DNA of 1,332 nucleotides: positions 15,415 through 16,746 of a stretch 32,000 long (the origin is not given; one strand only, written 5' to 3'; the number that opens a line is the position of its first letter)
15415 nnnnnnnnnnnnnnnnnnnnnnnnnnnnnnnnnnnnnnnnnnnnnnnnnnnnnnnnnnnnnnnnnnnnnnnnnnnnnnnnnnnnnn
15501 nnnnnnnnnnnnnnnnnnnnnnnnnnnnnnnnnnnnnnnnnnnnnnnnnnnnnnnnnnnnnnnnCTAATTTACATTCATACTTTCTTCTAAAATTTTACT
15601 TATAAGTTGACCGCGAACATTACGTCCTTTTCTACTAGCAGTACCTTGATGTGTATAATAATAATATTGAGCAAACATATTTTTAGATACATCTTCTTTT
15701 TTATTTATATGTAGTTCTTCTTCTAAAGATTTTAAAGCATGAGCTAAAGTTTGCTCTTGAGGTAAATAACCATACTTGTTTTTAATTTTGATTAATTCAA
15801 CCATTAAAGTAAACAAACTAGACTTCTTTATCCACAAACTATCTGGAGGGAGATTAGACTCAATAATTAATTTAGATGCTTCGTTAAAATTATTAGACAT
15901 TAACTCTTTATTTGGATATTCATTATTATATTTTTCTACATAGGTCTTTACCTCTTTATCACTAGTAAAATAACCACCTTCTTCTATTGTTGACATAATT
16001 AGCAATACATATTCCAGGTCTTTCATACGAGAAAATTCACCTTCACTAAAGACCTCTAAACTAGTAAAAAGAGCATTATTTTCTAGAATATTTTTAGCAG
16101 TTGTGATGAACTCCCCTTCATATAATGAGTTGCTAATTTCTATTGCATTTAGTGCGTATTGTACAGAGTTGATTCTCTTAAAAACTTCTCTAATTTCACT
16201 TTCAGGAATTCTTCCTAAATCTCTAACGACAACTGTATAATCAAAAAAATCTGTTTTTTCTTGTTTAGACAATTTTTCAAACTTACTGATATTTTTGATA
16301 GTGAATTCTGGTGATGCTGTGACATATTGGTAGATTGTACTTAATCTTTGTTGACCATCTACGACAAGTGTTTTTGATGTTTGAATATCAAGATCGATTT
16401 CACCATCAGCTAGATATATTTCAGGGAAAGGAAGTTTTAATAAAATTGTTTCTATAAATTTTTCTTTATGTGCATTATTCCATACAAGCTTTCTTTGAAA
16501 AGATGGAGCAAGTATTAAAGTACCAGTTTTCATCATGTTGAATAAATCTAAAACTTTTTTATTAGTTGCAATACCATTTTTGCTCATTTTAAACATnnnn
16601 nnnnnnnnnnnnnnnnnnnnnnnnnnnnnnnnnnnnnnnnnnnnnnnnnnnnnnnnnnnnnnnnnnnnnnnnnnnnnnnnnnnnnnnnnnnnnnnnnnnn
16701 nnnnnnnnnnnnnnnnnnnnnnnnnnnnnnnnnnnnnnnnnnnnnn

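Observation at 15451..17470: AT-rich, HIP1-free two-gene cassette: a minimal Pol-beta-type nucleotidyltransferase coupled to a stand-alone DUF262/ParB-like protein (candidate undescribed defence module)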

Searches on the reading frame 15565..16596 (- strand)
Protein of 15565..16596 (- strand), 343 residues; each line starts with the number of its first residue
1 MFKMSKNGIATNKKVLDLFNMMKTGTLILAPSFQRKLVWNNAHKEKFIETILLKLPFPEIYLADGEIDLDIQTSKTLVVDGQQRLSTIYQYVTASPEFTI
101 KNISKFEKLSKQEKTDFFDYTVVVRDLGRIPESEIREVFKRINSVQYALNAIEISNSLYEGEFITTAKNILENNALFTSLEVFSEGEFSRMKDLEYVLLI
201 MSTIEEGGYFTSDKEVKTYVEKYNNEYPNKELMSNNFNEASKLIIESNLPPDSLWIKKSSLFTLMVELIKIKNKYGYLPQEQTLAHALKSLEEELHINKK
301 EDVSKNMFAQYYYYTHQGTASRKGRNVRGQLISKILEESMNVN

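Call 4: search_protein_families(library=pfam, proteins=[window:15565-16596:-], max_evalue=1)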
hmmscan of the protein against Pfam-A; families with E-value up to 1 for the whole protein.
window:15565-16596:- (343 aa): 5 families
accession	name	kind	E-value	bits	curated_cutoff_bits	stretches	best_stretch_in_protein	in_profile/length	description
PF03235.19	GmrSD_N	-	5.8e-21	76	33.2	1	16-159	2-198/199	GmrSD restriction endonuclease, N-terminal domain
PF18739.6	HEPN_Apea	-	0.022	15.6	24.4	1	221-334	8-113/136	Apea-like HEPN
PF14072.11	DndB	-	0.042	13.3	29.1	1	64-104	89-128/338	DNA-sulfur modification-associated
PF10869.13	DUF2666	-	0.39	11.4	23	1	74-173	16-116/135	Domain of unknown function (DUF2666)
PF18713.7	DUF5645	-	0.5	10.8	26.8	0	271-316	17-62/125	Domain of unknown function (DUF5645)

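Call 5: search_protein_families(library=padloc, proteins=[window:15565-16596:-], max_evalue=1)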
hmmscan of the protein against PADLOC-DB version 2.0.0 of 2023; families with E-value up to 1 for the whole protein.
window:15565-16596:- (343 aa): 9 families
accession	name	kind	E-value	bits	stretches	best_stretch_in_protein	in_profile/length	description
PDLC03877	NsnA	-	1.6e-32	111.3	1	13-245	51-289/385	-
PDLC04027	PD-T4-2_A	-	1.6e-24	84.6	2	16-111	41-131/363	-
PDLC03418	REase_II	-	3.8e-12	44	1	27-179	32-178/372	Type II restriction enzyme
PDLC04157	HEC-06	-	1.1e-05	22.3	1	20-101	16-98/558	-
PDLC04155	HEC-06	-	0.00013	18.6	1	14-90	8-85/562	-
PDLC02695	Orf5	-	0.00045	16.7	1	19-94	11-97/601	Orf5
PDLC02792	SspE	-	0.00052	16.5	1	76-112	91-127/771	SspE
PDLC02689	Orf5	-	0.0012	15.5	1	12-97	5-88/558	Orf5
PDLC04709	PDC-M55C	-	0.011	12.4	1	73-95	88-110/554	-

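Call 6: search_protein_families(library=ncbifam, proteins=[window:15565-16596:-], max_evalue=1)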
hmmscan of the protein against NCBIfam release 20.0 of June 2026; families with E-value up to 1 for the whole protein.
window:15565-16596:- (343 aa): 1 family
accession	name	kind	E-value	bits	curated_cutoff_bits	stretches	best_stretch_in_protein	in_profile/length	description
TIGR03187.1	DGQHR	domain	0.0095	15.7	58.85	1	69-118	92-142/276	DGQHR domain-containing protein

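Call 14: find_homologous_proteins(query=window:15565-16596:-, max_evalue=0.001)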
Query window:15565-16596:- (343 aa): 1243 proteins with E <= 0.001 among 3811 candidates; the best 120 are listed.
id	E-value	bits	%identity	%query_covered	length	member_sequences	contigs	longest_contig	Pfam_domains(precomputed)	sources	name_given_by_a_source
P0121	1.4e-208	709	96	99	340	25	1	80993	PF03235.20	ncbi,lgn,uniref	ncbi:MAG: DUF262 domain-containing protein [Nostoc sp.]|uniref:DUF262 domain-containing protein n=1 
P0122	2.5e-194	662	91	98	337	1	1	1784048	PF03235.20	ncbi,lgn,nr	ncbi:hypothetical protein NIES25_62540 (plasmid) [Nostoc linckia NIES-25]|nr:hypothetical protein NI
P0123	7.9e-193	657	90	99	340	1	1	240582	PF03235.20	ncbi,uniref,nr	ncbi:DUF262 domain-containing protein [Calothrix sp. FACHB-1219]|uniref:DUF262 domain-containing pro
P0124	4.8e-188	642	87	99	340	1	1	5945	PF03235.20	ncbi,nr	ncbi:hypothetical protein NIES2101_43320 [Calothrix sp. HK-06]|nr:hypothetical protein NIES2101_4332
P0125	4.1e-182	622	86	99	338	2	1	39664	PF03235.20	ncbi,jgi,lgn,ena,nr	ncbi:MAG: DUF262 domain-containing protein [Hassallia sp. WJT32-NPBG1]|jgi:uncharacterized protein w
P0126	6.6e-169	579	78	99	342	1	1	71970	PF03235.20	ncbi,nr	ncbi:DUF262 domain-containing protein [Nostoc linckia FACHB-104]|nr:DUF262 domain-containing protein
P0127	7.0e-165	566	85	91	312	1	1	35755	PF03235.20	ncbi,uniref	ncbi:DUF262 domain-containing protein, partial [Tolypothrix sp. VBCCA 56010]|uniref:DUF262 domain-co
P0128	3.7e-161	553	77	98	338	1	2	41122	PF03235.20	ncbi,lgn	ncbi:MAG: DUF262 domain-containing protein [Nostoc sp.]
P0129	8.8e-161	552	76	98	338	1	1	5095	PF03235.20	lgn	-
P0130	3.9e-158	543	74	98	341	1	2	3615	PF03235.20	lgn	-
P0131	3.7e-153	527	71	98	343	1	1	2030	PF03235.20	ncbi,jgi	jgi:hypothetical protein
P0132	1.8e-152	525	71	98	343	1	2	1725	PF03235.20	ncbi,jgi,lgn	jgi:hypothetical protein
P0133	2.7e-152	524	71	99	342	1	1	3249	PF03235.20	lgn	-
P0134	3.0e-152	524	71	99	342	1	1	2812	PF03235.20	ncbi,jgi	jgi:hypothetical protein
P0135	5.3e-152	523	72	96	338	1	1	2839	PF03235.20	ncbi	-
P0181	1.7e-126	439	60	98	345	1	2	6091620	PF03235.20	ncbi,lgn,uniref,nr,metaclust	ncbi:DUF262 domain-containing protein [Gloeothece verrucosa]|uniref:GmrSD restriction endonucleases 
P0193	7.1e-124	431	60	97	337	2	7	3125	PF03235.20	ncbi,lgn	ncbi:MAG: DUF262 domain-containing protein [Nitrosopumilus sp.]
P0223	2.8e-117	409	57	99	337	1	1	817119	PF03235.20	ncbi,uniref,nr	ncbi:hypothetical protein BO219_04410 [Anoxybacillus kestanbolensis]|uniref:GmrSD restriction endonu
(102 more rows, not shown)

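Call 30: predict_structure(alignment_id=A2)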
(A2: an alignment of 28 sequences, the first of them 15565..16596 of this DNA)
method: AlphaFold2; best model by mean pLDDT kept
length: 343 residues; sequences in the alignment: 28
mean_pLDDT: 81.9   pTM: 0.66
mean pLDDT of the five models: 81.9, 81.6, 74.2, 72.0, 71.9
residues with pLDDT >= 90: 131; 70-90: 147; 50-70: 44; < 50: 21
segments of 3 or more residues with pLDDT < 50: 1-7, 145-147, 149-157
pLDDT, mean of each block of 10 residues (from residue 1): 46 90 83 59 85 79 83 81 88 93 95 96 84 74 51 49 85 87 63 81 87 69 84 97 95 87 95 96 95 93 91 70 85 93 64
secondary structure, 60 per line:
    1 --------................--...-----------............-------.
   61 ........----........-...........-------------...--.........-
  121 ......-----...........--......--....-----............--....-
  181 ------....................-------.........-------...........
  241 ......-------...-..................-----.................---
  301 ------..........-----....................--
elements in order: E9-14 H15-24 E27-29 H41-52 E60-68 E73-80 H82-92 H111-119 E121-126 H132-142 H145-150 H153-156 H162-173 H176-179 H187-206 H214-222 H230-246 H258-275 H281-297 H307-316 H322-341

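Call 33: fold_search(model_id=the predicted structure, library=pdb)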
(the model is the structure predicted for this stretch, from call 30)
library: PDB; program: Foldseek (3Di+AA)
matches with E <= 10: 231; with E <= 0.001: 1
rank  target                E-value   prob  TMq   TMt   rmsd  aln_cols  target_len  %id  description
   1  7p9k_A                9.8e-04  1.00  0.29  0.18  19.7       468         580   10  BrxU, GmrSD-family Type IV restriction enzyme (released 2021-12-08)
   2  6jiv_A                1.4e-02  0.69  0.24  0.17  17.9       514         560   10  SspE crystal structure (released 2020-03-25)
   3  7p9m_A                1.5e-02  0.89  0.26  0.18  20.2       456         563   11  BrxU, GmrSD-family Type IV restriction enzyme (released 2021-12-08)
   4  7p9m_B                1.9e-02  0.82  0.26  0.18  18.4       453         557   10  BrxU, GmrSD-family Type IV restriction enzyme (released 2021-12-08)
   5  7bnk_A                3.4e-02  0.85  0.24  0.37  12.1       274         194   11  Crystal structure of ParB from Myxococcus xanthus bound to CDP and Monothiophosphate (released 2021-09-08)
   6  7bnr_A                4.8e-02  0.87  0.25  0.39  11.6       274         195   10  Crystal structure of a ParB Q52A mutant from Myxococcus xanthus bound to CTPyS (released 2021-09-08)
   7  7bnr_B                7.4e-02  0.87  0.26  0.40  11.5       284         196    8  Crystal structure of a ParB Q52A mutant from Myxococcus xanthus bound to CTPyS (released 2021-09-08)
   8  1yzs_MODEL_1_A        9.0e-02  0.94  0.19  0.44   6.5       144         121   12  Solution structure of human sulfiredoxin (srx) (released 2005-03-22)
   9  7o0n_A                1.3e-01  0.69  0.24  0.39  12.3       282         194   10  Crystal structure of a ParB E93A mutant from Myxococcus xanthus bound to CDP and monothiophosphate (released 2021-09-15)
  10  7ng0                  2.4e-01  0.57  0.25  0.38  11.5       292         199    9  Crystal structure of N- and C-terminally truncated Geobacillus thermoleovorans nucleoid occlusion protein Noc (released 2021-02-17)
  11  2hwj_A                2.7e-01  0.38  0.21  0.30  10.6       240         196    7  Crystal structure of protein Atu1540 from Agrobacterium tumefaciens (released 2006-08-29)
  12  6t1f_A                3.4e-01  0.23  0.19  0.29  13.2       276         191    9  Crystal structure of the C-terminally truncated chromosome-partitioning protein ParB from Caulobacter crescentus compl (released 2020-10-14)
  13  1pwu_B                6.8e-01  0.04  0.13  0.08  25.9       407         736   11  Crystal Structure of Anthrax Lethal Factor complexed with (3-(N-hydroxycarboxamido)-2-isobutylpropanoyl-Trp-methylamid (released 2004-02-03)
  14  8i1u_K                8.3e-01  0.05  0.13  0.09  22.5       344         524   11  Human TRiC-PhLP2A complex in the closed state (released 2024-01-31)
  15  7k3z_A                9.1e-01  0.02  0.11  0.08  21.9       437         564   12  P. falciparum Cpn60 D474A mutant bound to ATP (released 2021-04-21)
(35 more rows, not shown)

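Call 58: search_protein_families(library=pfam, alignment_id=A5, max_evalue=1)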
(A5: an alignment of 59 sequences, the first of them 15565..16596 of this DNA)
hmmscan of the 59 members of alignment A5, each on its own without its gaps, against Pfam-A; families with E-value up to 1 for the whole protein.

A. member 1, window:15565-16596:- (343 aa): 5 families
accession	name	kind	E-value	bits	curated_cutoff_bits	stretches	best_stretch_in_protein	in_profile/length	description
PF03235.19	GmrSD_N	-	5.8e-21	76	33.2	1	16-159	2-198/199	GmrSD restriction endonuclease, N-terminal domain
PF18739.6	HEPN_Apea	-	0.022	15.6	24.4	1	221-334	8-113/136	Apea-like HEPN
PF14072.11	DndB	-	0.042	13.3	29.1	1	64-104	89-128/338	DNA-sulfur modification-associated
PF10869.13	DUF2666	-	0.39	11.4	23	1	74-173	16-116/135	Domain of unknown function (DUF2666)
PF18713.7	DUF5645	-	0.5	10.8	26.8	0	271-316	17-62/125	Domain of unknown function (DUF5645)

B. families by the number of members that match (of 59 scanned): 47 families (the first 25 are shown)
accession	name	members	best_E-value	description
PF03235.19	GmrSD_N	59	1.9e-24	GmrSD restriction endonuclease, N-terminal domain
PF14072.11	DndB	9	0.00086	DNA-sulfur modification-associated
PF04472.17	SepF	6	0.045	Cell division protein SepF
PF10869.13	DUF2666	4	0.014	Domain of unknown function (DUF2666)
PF07426.16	Dynactin_p22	3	0.032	Dynactin subunit p22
PF18739.6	HEPN_Apea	2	0.022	Apea-like HEPN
PF10819.13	DUF2564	2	0.087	Protein of unknown function (DUF2564)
PF18899.5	DUF5655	2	0.16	Domain of unknown function (DUF5655)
PF04242.18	DUF424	1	0.00095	Protein of unknown function (DUF424)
PF07416.16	Crinivirus_P26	1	0.0069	Crinivirus P26 protein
PF10607.14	CTLH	1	0.013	CTLH/CRA C-terminal to LisH motif domain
PF25240.1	PUB2_N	1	0.024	PUB2-like, N-terminal domain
PF09373.15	PMBR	1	0.024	Pseudomurein-binding repeat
PF02214.28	BTB_2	1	0.026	BTB/POZ domain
PF12739.12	TRAPPC-Trs85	1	0.029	ER-Golgi trafficking TRAPP I complex 85 kDa subunit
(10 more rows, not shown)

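Call 103: search_protein_families(library=phrogs, proteins=[window:15565-16587:-], max_evalue=0.01)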
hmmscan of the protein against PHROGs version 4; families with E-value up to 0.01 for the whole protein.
window:15565-16587:- (340 aa): 3 families
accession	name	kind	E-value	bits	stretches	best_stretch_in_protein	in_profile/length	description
phrog_2598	-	unknown function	3.4e-40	139.2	1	11-333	33-349/352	-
phrog_1583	-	unknown function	3.8e-20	73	1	14-153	25-170/417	-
phrog_26759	-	unknown function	1.5e-11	44.3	1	15-91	14-86/593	-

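Call 109: find_encoding_contigs(protein=P0181, flank=5000, max_places=1)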
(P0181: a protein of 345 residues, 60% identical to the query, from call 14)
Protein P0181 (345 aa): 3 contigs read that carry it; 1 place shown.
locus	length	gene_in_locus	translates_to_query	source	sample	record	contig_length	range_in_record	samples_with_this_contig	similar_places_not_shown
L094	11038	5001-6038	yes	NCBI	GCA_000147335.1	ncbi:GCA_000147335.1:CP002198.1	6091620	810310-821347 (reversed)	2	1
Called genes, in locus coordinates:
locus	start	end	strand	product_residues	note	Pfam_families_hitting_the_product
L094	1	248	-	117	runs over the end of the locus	PF08869:XisI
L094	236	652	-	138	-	PF08814:XisH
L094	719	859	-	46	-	-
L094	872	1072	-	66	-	-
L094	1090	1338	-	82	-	PF05016:ParE_toxin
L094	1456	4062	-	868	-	PF11791:Aconitase_B_N, PF06434:Aconitase_2_N, PF00330:Aconitase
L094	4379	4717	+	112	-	-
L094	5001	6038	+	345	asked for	PF03235:GmrSD_N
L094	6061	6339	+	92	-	PF15970:HicB-like_2 (weak), PF15919:HicB_lk_antitox (weak)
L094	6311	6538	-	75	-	PF15731:MqsA_antitoxin (weak)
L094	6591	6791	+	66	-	PF21828:DUF6888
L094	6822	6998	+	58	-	PF21826:DUF6887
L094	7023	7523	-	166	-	PF13646:HEAT_2 (faint)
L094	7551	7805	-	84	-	PF15532:Ntox30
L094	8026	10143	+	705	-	PF19420:DDAH_eukar, PF04455:Saccharop_dh_N, PF21571:ArgZ-like_C_1st, PF21570:ArgZ-like_C_2nd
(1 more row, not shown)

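Call 110: find_encoding_contigs(protein=P0223, flank=5000, max_places=1)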
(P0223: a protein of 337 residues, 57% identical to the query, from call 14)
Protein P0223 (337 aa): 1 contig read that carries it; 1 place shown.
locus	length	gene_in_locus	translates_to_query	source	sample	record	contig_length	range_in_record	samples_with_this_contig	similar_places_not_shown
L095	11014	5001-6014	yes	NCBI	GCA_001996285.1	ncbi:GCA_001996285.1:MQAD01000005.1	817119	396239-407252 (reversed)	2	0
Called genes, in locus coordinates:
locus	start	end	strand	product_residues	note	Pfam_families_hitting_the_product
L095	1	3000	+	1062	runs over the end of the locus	PF04851:ResIII, PF00176:SNF2-rel_dom, PF00270:DEAD (weak), PF00271:Helicase_C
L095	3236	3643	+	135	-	PF19778:RE_endonuc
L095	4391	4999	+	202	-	-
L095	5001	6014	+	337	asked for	PF03235:GmrSD_N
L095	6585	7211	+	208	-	PF18160:SLATT_5 (weak)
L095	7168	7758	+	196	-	PF01171:ATP_bind_3 (weak), PF06508:QueC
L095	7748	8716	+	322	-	-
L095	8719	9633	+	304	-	PF18144:SMODS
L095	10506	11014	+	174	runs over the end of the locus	PF02229:PC4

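Call 111: find_encoding_contigs(protein=P0193, flank=5000, max_places=2)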
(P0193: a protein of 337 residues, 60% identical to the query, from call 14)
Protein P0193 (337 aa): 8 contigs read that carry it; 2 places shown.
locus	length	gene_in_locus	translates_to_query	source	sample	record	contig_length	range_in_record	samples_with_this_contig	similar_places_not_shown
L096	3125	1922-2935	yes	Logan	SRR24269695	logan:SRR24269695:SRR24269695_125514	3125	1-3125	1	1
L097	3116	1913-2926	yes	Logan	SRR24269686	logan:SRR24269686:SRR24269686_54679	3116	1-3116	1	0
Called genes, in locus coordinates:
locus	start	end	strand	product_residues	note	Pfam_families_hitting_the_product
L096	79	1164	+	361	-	PF13588:HSDR_N_2, PF04313:HSDR_N, PF03925:SeqA (weak)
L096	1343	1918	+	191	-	-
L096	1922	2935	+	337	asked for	PF03235:GmrSD_N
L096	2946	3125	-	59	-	?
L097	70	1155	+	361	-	PF13588:HSDR_N_2, PF04313:HSDR_N, PF03925:SeqA (weak)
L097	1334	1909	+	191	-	-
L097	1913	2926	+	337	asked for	PF03235:GmrSD_N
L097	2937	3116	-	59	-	?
